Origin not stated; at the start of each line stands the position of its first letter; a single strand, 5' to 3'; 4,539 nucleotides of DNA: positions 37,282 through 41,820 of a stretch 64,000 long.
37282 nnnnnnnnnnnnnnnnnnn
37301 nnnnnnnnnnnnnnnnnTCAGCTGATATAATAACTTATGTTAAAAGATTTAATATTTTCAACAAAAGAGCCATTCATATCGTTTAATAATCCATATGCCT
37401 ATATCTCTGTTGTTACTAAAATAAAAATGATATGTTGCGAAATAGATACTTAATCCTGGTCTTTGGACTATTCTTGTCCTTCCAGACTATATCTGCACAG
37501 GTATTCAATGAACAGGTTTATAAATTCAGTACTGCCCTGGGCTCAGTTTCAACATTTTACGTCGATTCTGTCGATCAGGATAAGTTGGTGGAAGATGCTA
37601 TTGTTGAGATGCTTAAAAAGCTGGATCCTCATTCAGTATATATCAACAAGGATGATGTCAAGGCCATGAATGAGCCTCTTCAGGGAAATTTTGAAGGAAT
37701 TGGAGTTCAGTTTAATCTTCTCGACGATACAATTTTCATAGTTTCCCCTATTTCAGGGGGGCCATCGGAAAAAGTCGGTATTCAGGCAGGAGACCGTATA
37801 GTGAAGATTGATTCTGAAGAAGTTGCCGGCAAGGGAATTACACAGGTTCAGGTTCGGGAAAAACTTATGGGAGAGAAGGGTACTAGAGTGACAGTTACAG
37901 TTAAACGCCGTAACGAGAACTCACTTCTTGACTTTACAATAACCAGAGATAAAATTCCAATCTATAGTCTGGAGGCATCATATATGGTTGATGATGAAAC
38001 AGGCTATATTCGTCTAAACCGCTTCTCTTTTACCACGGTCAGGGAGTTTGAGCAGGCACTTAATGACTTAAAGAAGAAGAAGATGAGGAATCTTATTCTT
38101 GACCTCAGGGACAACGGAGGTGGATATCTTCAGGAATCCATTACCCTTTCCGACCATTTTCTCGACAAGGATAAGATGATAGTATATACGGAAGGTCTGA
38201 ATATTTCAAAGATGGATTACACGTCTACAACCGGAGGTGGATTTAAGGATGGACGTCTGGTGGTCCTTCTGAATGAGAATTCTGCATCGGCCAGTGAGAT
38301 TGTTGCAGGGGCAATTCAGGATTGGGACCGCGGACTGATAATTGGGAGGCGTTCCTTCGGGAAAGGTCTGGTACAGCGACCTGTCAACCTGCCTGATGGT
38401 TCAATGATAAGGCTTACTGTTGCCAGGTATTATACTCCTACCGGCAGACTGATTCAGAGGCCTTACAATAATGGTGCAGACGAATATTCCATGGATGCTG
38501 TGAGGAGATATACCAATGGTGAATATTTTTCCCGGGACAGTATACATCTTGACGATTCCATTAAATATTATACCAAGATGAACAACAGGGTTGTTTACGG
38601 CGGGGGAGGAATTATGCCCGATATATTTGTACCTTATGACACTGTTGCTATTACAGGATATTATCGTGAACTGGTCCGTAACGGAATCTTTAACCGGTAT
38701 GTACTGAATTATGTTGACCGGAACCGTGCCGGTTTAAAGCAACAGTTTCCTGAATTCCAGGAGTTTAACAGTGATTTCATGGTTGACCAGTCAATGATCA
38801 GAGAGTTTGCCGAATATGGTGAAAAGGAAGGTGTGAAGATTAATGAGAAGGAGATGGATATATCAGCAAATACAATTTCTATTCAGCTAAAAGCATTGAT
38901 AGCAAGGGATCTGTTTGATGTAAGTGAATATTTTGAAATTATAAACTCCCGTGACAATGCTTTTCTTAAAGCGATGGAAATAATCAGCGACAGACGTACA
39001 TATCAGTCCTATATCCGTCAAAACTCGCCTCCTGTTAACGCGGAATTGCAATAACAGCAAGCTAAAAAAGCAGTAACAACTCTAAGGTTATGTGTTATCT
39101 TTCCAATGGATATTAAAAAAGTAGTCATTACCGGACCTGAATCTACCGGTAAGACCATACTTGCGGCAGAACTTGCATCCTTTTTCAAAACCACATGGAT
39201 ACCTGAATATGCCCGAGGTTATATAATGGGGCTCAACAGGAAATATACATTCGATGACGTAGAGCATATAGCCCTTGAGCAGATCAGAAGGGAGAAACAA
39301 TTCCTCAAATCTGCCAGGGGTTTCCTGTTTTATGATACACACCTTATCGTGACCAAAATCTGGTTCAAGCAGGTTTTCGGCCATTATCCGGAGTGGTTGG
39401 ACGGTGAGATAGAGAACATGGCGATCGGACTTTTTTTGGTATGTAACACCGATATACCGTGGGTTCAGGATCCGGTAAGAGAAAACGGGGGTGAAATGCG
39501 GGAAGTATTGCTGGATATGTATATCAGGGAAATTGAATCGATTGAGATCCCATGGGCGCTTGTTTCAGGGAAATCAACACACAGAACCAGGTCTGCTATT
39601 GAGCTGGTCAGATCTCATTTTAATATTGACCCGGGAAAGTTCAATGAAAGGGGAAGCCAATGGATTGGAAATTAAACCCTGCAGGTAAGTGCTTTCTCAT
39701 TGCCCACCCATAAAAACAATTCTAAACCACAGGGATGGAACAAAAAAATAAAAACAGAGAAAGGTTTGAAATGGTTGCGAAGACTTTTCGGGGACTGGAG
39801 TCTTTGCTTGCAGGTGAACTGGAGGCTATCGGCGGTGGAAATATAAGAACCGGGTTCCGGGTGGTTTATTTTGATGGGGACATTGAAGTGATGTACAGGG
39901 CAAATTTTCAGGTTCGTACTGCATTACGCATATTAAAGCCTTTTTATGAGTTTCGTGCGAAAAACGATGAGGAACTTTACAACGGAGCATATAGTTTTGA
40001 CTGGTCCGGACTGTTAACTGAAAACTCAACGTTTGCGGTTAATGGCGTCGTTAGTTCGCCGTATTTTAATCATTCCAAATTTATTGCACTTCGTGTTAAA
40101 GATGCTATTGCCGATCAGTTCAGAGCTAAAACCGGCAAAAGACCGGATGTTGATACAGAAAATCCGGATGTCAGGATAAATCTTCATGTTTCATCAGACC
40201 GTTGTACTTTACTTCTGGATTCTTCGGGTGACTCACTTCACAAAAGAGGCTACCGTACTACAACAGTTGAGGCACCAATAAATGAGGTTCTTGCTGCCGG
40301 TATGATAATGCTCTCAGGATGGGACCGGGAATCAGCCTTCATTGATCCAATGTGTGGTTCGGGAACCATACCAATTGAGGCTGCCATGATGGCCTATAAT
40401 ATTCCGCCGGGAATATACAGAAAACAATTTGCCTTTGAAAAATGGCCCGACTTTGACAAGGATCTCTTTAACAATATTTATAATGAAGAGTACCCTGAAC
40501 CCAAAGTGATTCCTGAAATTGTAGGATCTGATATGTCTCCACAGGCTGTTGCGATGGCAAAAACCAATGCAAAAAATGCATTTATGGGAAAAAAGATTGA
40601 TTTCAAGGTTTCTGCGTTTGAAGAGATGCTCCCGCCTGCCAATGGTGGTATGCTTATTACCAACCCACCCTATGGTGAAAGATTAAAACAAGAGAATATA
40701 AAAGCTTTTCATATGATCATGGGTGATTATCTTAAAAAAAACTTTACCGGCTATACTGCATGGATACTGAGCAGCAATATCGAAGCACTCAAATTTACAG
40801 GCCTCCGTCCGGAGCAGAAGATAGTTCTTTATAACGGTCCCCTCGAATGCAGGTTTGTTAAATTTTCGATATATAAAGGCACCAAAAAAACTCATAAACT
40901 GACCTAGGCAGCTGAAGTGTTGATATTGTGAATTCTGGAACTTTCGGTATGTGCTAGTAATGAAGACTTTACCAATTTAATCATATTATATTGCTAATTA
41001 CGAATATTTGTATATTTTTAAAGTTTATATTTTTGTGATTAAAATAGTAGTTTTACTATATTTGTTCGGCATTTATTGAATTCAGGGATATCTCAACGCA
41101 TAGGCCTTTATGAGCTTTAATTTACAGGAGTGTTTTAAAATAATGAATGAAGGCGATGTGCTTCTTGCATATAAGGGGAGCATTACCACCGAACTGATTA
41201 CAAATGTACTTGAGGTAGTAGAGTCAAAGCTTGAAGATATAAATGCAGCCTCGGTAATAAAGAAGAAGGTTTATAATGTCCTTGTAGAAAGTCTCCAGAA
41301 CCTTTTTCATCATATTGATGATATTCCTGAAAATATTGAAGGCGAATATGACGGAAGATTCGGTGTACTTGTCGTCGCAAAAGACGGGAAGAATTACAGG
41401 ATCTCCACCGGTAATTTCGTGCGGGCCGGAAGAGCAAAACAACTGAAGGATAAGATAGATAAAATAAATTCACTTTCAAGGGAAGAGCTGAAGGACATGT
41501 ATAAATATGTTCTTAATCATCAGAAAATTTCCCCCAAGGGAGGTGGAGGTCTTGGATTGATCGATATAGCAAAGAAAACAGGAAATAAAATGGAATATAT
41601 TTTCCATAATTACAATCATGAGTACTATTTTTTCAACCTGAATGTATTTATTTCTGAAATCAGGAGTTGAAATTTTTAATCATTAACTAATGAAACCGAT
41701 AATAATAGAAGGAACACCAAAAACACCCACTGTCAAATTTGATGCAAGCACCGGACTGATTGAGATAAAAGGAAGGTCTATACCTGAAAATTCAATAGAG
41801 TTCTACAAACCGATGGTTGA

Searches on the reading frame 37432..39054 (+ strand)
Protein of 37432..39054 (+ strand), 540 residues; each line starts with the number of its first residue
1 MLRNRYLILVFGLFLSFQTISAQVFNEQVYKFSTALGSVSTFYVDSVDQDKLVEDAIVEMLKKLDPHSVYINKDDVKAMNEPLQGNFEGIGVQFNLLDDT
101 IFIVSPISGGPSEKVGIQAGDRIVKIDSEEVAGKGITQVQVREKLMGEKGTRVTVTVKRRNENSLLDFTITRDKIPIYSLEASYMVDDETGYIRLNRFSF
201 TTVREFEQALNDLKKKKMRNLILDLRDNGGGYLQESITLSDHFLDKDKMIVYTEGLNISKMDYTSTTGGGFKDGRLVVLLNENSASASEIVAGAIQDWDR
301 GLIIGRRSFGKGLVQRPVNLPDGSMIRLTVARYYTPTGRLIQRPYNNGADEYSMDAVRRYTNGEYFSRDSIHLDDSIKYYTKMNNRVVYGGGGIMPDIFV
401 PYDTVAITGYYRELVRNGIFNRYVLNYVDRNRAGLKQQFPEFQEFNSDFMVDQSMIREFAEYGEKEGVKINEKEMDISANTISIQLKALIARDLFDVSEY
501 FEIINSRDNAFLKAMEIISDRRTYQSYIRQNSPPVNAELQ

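Call 49: search_protein_families(library=pfam, proteins=[window:37432-39054:+])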
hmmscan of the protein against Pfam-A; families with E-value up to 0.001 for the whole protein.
window:37432-39054:+ (540 aa): 5 families
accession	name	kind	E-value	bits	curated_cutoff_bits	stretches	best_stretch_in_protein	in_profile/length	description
PF03572.23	Peptidase_S41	-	5e-52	176.2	24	1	190-343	2-156/165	Peptidase family S41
PF13180.12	PDZ_2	-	5.4e-12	46.3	27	1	89-167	2-77/80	PDZ domain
PF17820.7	PDZ_6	-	2.1e-10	40.6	27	1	103-159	2-54/54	PDZ domain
PF22694.1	CtpB_N-like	-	3e-08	34.4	27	1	27-74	36-84/85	Activating protease CtpB N-terminal domain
PF00595.29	PDZ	-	1.8e-06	28.7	23.2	1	89-157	11-80/81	PDZ domain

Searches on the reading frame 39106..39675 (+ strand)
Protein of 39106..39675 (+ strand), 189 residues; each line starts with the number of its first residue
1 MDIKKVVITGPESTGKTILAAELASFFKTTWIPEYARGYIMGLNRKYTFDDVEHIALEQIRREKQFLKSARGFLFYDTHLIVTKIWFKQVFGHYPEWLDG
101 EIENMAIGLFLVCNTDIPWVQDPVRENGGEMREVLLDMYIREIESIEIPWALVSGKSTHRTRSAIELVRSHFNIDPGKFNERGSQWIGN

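Call 49: search_protein_families(library=pfam, proteins=[window:39106-39675:+])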
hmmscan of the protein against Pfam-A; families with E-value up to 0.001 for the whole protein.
window:39106-39675:+ (189 aa): 1 family
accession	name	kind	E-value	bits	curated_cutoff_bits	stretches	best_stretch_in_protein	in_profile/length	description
PF13521.12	AAA_28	-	5e-26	92.3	27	1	5-156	1-160/164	AAA domain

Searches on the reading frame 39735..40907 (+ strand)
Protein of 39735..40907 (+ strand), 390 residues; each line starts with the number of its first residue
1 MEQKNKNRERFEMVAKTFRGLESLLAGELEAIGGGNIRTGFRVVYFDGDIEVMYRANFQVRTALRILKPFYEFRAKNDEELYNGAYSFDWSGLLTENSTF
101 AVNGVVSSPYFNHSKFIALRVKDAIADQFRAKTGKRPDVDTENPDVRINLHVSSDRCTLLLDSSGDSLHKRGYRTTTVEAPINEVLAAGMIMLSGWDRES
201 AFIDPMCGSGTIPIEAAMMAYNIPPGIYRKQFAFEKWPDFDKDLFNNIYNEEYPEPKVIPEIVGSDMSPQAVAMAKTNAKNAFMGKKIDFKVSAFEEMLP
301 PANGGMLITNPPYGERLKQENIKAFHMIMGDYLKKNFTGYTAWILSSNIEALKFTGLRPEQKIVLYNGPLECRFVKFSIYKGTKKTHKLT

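Call 49: search_protein_families(library=pfam, proteins=[window:39735-40907:+])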
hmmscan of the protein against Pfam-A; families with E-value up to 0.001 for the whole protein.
window:39735-40907:+ (390 aa): 3 families
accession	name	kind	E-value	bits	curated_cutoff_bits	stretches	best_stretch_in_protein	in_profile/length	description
PF01170.24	UPF0020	-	1.1e-44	153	22.3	1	171-374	1-195/197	RMKL-like, methyltransferase domain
PF02926.22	THUMP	-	5.2e-22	78.5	20.6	1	75-162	1-84/84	THUMP domain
PF22020.1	RlmL_1st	-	3.4e-15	56.2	27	1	12-67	1-55/55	RlmL ferredoxin-like domain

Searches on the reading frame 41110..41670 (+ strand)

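Call 50: search_protein_families(library=pfam, proteins=[window:41110-41670:+])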
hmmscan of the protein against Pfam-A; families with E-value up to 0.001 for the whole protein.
window:41110-41670:+ (186 aa): 1 family
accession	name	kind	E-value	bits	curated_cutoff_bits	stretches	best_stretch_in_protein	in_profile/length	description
PF19788.4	DUF6272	-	8e-37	126.3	26.6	1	41-175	2-134/134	Family of unknown function (DUF6272)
